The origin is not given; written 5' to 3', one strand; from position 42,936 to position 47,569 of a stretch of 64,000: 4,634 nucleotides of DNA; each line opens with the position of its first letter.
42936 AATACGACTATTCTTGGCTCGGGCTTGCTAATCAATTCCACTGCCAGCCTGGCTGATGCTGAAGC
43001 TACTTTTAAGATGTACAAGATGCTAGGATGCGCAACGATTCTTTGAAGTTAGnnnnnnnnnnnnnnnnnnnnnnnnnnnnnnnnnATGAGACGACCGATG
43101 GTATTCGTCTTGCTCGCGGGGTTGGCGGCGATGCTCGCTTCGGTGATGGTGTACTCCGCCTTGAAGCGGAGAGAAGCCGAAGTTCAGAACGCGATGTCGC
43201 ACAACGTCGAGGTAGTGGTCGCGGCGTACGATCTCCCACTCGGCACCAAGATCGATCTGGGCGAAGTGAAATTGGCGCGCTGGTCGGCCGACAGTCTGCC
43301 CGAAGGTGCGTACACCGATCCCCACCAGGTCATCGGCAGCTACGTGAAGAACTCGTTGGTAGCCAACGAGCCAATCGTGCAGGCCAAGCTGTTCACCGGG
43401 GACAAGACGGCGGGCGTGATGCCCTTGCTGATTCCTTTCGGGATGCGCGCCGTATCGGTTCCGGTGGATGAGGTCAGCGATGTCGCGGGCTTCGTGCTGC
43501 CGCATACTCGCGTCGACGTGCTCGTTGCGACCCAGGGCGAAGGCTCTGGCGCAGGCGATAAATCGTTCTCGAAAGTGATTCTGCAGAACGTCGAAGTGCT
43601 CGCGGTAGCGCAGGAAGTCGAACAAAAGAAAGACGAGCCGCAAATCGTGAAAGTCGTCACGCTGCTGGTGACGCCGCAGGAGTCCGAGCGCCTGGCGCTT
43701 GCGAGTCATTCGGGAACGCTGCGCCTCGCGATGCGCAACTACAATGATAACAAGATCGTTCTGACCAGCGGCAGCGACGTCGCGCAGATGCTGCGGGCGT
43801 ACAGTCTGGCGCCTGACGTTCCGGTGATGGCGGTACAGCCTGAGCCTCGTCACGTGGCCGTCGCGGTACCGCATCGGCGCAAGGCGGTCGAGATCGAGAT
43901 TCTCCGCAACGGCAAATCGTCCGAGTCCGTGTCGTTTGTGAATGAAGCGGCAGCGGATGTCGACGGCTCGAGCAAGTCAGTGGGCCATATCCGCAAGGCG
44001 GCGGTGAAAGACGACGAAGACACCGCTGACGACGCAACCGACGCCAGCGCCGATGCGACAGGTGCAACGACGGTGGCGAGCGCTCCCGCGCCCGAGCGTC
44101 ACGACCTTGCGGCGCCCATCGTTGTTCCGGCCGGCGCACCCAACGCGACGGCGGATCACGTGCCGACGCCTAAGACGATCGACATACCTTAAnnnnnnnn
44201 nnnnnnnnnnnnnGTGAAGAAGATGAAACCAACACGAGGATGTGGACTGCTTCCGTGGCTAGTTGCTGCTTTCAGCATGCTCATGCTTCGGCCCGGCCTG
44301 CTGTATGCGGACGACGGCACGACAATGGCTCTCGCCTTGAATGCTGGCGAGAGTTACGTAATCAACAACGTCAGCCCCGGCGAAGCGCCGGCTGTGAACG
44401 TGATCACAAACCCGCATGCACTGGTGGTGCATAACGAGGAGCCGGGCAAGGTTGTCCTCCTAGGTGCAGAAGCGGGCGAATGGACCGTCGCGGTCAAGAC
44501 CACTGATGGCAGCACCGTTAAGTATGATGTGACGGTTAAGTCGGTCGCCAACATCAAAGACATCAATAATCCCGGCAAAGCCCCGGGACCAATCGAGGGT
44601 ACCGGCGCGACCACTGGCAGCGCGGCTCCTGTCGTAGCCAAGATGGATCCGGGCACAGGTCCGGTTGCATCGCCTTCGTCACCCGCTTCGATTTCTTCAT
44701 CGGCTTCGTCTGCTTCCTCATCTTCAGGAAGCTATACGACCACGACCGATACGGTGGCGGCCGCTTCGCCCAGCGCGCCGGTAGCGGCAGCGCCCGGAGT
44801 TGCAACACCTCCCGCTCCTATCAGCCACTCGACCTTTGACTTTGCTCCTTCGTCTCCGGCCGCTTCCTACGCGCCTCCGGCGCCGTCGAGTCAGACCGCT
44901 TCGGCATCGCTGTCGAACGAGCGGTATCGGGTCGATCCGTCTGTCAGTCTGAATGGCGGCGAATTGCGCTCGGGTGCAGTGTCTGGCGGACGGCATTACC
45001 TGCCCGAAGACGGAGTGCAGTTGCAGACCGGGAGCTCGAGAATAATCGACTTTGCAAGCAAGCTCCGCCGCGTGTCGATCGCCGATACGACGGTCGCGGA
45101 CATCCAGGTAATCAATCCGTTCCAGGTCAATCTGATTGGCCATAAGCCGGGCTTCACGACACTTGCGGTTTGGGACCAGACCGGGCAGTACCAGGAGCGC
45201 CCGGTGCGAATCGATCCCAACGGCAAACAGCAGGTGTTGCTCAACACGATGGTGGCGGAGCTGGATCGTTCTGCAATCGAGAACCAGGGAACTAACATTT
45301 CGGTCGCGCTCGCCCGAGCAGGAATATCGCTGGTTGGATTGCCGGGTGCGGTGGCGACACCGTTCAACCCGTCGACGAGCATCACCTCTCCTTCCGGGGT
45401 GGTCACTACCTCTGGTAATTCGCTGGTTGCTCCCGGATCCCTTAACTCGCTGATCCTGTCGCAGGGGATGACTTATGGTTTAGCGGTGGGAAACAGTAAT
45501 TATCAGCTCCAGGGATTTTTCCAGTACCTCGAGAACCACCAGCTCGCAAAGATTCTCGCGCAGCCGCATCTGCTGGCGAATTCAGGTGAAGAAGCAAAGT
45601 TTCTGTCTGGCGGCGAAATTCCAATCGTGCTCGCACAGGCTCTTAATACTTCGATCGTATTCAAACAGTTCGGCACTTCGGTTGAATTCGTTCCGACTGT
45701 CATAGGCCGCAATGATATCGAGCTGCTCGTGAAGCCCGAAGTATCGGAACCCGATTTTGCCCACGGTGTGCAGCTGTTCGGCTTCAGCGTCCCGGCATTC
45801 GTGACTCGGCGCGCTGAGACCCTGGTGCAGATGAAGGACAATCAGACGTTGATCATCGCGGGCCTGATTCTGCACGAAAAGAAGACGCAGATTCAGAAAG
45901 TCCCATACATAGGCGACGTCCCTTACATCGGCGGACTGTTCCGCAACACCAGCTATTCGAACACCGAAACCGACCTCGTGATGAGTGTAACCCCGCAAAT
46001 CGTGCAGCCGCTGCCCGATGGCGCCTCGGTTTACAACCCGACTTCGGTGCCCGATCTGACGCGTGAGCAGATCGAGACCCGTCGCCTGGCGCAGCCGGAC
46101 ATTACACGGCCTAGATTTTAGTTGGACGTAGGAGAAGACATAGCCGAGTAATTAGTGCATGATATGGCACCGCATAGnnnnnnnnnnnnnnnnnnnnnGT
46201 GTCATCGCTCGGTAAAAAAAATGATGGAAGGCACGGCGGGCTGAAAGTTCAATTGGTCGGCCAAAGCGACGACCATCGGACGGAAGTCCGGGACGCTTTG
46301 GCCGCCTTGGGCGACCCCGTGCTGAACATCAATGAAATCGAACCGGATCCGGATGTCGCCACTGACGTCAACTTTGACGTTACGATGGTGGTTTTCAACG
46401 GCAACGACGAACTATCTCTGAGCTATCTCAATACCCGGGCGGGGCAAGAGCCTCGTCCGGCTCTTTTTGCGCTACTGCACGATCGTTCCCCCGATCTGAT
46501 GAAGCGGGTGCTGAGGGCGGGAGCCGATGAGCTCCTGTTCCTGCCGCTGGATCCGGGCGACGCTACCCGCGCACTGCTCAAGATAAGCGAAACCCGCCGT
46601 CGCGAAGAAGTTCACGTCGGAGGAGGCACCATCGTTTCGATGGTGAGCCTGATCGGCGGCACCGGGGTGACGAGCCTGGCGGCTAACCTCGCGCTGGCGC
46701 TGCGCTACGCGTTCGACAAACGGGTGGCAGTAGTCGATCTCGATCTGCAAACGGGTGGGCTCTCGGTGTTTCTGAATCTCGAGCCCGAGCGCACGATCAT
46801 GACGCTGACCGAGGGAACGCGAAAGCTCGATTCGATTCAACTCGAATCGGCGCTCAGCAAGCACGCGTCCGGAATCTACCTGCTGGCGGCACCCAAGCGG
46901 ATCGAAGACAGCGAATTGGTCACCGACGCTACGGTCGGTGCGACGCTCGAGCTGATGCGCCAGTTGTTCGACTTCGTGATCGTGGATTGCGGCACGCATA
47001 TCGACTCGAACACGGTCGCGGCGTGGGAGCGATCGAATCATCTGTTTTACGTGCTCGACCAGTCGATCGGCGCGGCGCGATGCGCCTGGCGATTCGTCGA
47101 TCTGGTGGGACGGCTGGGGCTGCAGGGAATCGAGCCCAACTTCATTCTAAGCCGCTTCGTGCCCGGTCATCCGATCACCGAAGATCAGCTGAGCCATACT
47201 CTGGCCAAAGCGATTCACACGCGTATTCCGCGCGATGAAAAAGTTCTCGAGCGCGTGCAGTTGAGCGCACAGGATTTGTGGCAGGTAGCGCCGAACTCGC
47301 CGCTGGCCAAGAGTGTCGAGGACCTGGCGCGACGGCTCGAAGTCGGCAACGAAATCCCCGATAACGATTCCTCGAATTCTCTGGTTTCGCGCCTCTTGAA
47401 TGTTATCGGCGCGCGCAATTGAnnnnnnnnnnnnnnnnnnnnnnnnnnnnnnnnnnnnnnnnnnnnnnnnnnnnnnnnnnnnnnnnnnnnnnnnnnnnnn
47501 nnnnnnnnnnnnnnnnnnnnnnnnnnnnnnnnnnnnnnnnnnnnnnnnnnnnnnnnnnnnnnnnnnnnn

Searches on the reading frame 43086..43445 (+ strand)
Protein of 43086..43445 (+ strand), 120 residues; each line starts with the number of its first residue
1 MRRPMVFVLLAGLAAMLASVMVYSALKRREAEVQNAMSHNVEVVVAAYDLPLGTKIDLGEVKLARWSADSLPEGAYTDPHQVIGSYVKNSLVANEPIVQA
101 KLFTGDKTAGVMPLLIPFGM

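Call 57: find_related_loci(query=window:43086-43445:+, collection=metagenome_contigs, flank=3000)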
Query window:43086-43445:+ (120 aa) in metagenome_contigs; peptide patterns used: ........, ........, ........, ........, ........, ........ (x = any residue, [..] = any of these).
386 stretches matched a pattern; 147 encode a relative of the query (tblastn E <= 1e-3); the best 80 are kept; 80 distinct loci.
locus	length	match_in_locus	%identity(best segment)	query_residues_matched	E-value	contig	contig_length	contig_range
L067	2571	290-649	100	1-120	4e-81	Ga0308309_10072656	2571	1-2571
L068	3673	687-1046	100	1-120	1e-79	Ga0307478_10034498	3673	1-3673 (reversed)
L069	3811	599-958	100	1-120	9e-80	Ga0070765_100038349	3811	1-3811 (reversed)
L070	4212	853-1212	100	1-120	2e-79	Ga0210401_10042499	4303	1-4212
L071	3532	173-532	100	1-120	2e-79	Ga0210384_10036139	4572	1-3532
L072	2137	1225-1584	100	1-120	1e-81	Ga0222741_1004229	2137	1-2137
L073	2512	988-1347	100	1-120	7e-81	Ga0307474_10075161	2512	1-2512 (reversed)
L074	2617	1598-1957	98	1-120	7e-79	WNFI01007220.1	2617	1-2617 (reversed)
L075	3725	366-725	98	1-120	6e-78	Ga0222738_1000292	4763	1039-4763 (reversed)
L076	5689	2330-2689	98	1-120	2e-77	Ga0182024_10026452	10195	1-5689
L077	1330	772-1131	98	1-120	6e-82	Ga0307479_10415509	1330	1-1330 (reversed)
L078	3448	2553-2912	98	1-120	4e-77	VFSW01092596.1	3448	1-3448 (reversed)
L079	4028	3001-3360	96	1-120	3e-76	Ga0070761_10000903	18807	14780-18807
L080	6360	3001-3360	96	1-120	3e-76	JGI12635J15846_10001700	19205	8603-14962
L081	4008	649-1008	96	1-120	3e-76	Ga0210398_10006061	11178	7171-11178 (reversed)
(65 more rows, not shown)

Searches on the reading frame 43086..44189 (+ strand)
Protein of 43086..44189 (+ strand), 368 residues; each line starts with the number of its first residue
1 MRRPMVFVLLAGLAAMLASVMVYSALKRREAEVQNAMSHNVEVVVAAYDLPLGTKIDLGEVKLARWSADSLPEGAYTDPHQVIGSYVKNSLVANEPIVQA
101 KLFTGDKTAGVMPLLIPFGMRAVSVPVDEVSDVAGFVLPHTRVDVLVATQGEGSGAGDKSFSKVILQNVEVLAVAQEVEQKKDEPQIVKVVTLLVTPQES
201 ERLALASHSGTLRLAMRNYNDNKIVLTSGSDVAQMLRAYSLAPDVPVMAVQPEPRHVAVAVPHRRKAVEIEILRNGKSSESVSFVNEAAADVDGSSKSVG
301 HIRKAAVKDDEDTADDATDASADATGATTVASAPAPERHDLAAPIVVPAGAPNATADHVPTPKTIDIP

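Call 3: search_protein_families(library=pfam, proteins=[window:43086-44189:+], max_evalue=1)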
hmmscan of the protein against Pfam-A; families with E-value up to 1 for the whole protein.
window:43086-44189:+ (368 aa): 7 families
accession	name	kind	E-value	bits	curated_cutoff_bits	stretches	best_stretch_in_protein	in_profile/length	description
PF16976.10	RcpC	-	3.7e-28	98.2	28.8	1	115-217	6-114/114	Flp pilus assembly protein RcpC/CpaB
PF08666.17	SAF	-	2e-11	44.7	21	1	42-102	2-62/63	SAF domain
PF13144.11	ChapFlgA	-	4.3e-05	24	23.8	1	42-102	2-60/122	Chaperone for flagella basal body P-ring formation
PF19167.5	DUF5849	-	0.068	13.3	26.9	1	8-69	7-69/200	Family of unknown function (DUF5849)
PF00746.26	Gram_pos_anchor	-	0.11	12.9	20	1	7-30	19-41/43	LPXTG cell wall anchor motif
PF12388.14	Peptidase_M57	-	0.2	11.8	21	1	174-228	21-77/212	Dual-action HEIGH metallo-peptidase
PF11098.13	Chlorosome_CsmC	-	0.69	10.4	26.3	1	277-330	69-119/139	Chlorosome envelope protein C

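Call 16: find_related_loci(query=window:43086-44189:+, collection=genome_contigs, flank=10000)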
Query window:43086-44189:+ (368 aa) in genome_contigs; peptide patterns used: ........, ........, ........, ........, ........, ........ (x = any residue, [..] = any of these).
272 stretches matched a pattern; 61 encode a relative of the query (tblastn E <= 1e-3); 60 distinct loci.
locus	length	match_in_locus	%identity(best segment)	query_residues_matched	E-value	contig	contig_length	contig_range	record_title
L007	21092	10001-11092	91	1-368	0e+0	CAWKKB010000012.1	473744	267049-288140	MAG: uncultured delta proteobacterium isolate MFD00731.bin.2.133 genome assembly, contig: contig_708, whole genome shotg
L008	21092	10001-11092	90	1-368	0e+0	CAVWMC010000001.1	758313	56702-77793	MAG: uncultured delta proteobacterium isolate MFD04463.bin.1.288 genome assembly, contig: contig_15390, whole genome sho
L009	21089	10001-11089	92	1-368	0e+0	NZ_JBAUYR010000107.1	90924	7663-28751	MAG: Candidatus Binatus sp. isolate MFD06940_ilm_asm_bin44 k127_400180, whole genome shotgun sequence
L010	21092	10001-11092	93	1-368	0e+0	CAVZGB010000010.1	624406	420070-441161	MAG: uncultured delta proteobacterium isolate MFD05521.bin.1.220 genome assembly, contig: contig_26023, whole genome sho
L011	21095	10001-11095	89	1-368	0e+0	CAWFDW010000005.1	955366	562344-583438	MAG: uncultured delta proteobacterium isolate MFD05513.bin.2.169 genome assembly, contig: contig_33264, whole genome sho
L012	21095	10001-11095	90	1-368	0e+0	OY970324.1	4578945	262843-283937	MAG: uncultured delta proteobacterium isolate MFD05502.bin.1.132 genome assembly, chromosome: 1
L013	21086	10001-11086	88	1-368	0e+0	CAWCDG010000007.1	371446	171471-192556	MAG: uncultured delta proteobacterium isolate MFD09286.bin.2.99 genome assembly, contig: contig_55728, whole genome shot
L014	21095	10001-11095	90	1-368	0e+0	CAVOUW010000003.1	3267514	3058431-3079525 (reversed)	MAG: uncultured delta proteobacterium isolate MFD10064.bin.1.24 genome assembly, contig: contig_9770, whole genome shotg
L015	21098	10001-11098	87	1-368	0e+0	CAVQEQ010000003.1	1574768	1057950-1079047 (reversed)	MAG: uncultured delta proteobacterium isolate MFD04434.bin.1.46 genome assembly, contig: contig_3119, whole genome shotg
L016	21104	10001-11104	84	1-368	0e+0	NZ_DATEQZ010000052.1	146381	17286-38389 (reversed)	MAG: Candidatus Binatus sp. isolate SMAG_U9060 k141_676416, whole genome shotgun sequence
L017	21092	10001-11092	81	1-368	0e+0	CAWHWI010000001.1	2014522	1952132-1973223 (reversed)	MAG: uncultured delta proteobacterium isolate MFD04463.bin.1.219 genome assembly, contig: contig_17539, whole genome sho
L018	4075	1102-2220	78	1-368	0e+0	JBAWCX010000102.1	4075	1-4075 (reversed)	MAG: Candidatus Binatus sp. isolate MFD09556_ilm_asm_bin15 k127_28259, whole genome shotgun sequence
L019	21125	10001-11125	81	1-368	0e+0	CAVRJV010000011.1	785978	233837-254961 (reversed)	MAG: uncultured delta proteobacterium isolate MFD05580.bin.2.15 genome assembly, contig: contig_48556, whole genome shot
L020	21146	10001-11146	81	1-368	3e-180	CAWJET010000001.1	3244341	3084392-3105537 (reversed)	MAG: uncultured delta proteobacterium isolate MFD09222.bin.1.22 genome assembly, contig: contig_37878, whole genome shot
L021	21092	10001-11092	80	1-368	1e-177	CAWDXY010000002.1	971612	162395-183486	MAG: uncultured delta proteobacterium isolate MFD01248.bin.1.21 genome assembly, contig: contig_17444, whole genome shot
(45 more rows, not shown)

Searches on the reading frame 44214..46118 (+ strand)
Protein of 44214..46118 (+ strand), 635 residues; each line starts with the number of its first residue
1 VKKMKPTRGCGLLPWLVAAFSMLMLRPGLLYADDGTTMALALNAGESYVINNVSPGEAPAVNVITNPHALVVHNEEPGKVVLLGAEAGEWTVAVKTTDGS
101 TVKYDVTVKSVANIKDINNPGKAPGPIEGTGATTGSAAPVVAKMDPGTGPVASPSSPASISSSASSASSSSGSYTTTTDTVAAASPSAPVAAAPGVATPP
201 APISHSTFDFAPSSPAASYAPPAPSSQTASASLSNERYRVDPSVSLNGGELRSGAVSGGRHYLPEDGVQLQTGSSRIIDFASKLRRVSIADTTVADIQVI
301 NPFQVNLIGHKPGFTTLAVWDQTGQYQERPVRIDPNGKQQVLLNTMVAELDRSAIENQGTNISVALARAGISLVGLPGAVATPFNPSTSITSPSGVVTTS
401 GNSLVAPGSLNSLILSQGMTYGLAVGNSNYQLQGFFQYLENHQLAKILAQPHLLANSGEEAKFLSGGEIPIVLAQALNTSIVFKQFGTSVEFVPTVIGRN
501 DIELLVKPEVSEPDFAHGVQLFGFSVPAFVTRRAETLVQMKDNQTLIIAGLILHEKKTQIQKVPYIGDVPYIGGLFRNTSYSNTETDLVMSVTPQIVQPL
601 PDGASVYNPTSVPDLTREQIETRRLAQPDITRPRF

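Call 5: search_protein_families(library=pfam, proteins=[window:44214-46118:+], max_evalue=0.001)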
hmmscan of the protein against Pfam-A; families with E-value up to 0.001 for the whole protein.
window:44214-46118:+ (635 aa): 2 families
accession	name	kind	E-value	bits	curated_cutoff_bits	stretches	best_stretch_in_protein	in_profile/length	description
PF00263.26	Secretin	-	6.5e-38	130.4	27.5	1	439-598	2-169/169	Bacterial type II and III secretion system protein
PF13629.12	T2SS-T3SS_pil_N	-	1.9e-18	66.4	23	1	266-333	3-71/72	Pilus formation protein N terminal region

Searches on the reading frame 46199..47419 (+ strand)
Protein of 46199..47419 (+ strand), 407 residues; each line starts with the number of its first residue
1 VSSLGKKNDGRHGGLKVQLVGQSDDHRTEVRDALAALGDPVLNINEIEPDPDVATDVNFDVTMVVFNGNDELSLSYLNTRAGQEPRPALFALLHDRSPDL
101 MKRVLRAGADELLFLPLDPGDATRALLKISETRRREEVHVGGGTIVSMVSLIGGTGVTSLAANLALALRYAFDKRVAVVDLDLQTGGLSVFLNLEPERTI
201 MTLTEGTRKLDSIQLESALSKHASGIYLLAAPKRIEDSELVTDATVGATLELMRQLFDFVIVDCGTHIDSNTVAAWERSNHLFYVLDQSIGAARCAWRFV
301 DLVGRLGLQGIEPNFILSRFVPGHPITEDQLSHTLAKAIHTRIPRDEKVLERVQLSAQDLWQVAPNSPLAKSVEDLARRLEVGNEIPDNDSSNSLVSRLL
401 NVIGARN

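Call 5: search_protein_families(library=pfam, proteins=[window:46199-47419:+], max_evalue=0.001)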
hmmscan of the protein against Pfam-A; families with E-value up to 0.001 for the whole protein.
window:46199-47419:+ (407 aa): 3 families
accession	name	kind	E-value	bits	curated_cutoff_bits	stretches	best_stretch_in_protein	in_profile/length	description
PF13614.12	AAA_31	-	1.3e-08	35.4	27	1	144-286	2-147/177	AAA domain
PF01656.29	CbiA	-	9.1e-07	29.3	25.4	1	148-351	3-117/125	CobQ/CobB/MinD/ParA nucleotide binding domain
PF06564.18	CBP_BcsQ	-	9.6e-05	22.4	21.3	1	145-378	3-231/234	Cellulose biosynthesis protein BcsQ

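Call 46: search_protein_families(library=ncbifam, proteins=[window:46199-47419:+], max_evalue=0.01)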
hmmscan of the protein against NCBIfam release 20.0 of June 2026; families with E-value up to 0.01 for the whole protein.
window:46199-47419:+ (407 aa): 12 families
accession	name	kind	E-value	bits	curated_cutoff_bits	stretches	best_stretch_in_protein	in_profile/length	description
TIGR01969.1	minD_arch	subfamily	1.4e-18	67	201.75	1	145-399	2-249/251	cell division ATPase MinD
TIGR03815.1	CpaE_hom_Actino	equivalog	9.6e-18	64.4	154.45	1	84-305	57-271/340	septum site-determining protein Ssd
TIGR01968.1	minD_bact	equivalog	8.9e-16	58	212.9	1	144-387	2-242/261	septum site-determining protein MinD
TIGR03371.1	cellulose_yhjQ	equivalog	1.3e-09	37.9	157.85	1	145-378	3-239/246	cellulose biosynthesis protein BcsQ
NF041546.1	ParA_partition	equivalog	6e-09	35.7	180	1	145-185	1-40/203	ParA family partition ATPase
TIGR03018.1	pepcterm_TyrKin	hypoth_equivalog_domain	3.9e-07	29.6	230.65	1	140-266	32-158/207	XrtA-associated tyrosine autokinase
NF047398.1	AAA_KGGVGR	domain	1.5e-05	25.4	90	1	145-198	4-56/190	KGGVGR-motif variant AAA ATPase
NF008079.0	PRK10818.1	equivalog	0.00057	19.3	508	1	145-303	4-160/270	septum site-determining protein MinD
TIGR03029.1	EpsG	equivalog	0.0015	17.7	313.8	1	144-269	104-225/274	chain length determinant protein tyrosine kinase EpsG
TIGR03453.1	partition_RepA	equivalog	0.0024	16.8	348.45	0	144-198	105-157/387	plasmid partitioning protein RepA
TIGR01007.1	eps_fam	subfamily_domain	0.0056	16.2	108.05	1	147-264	21-135/204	polysaccharide biosynthesis tyrosine autokinase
TIGR01005.1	eps_transp_fam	subfamily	0.0096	14.1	411.7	0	135-269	538-668/754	exopolysaccharide transport protein family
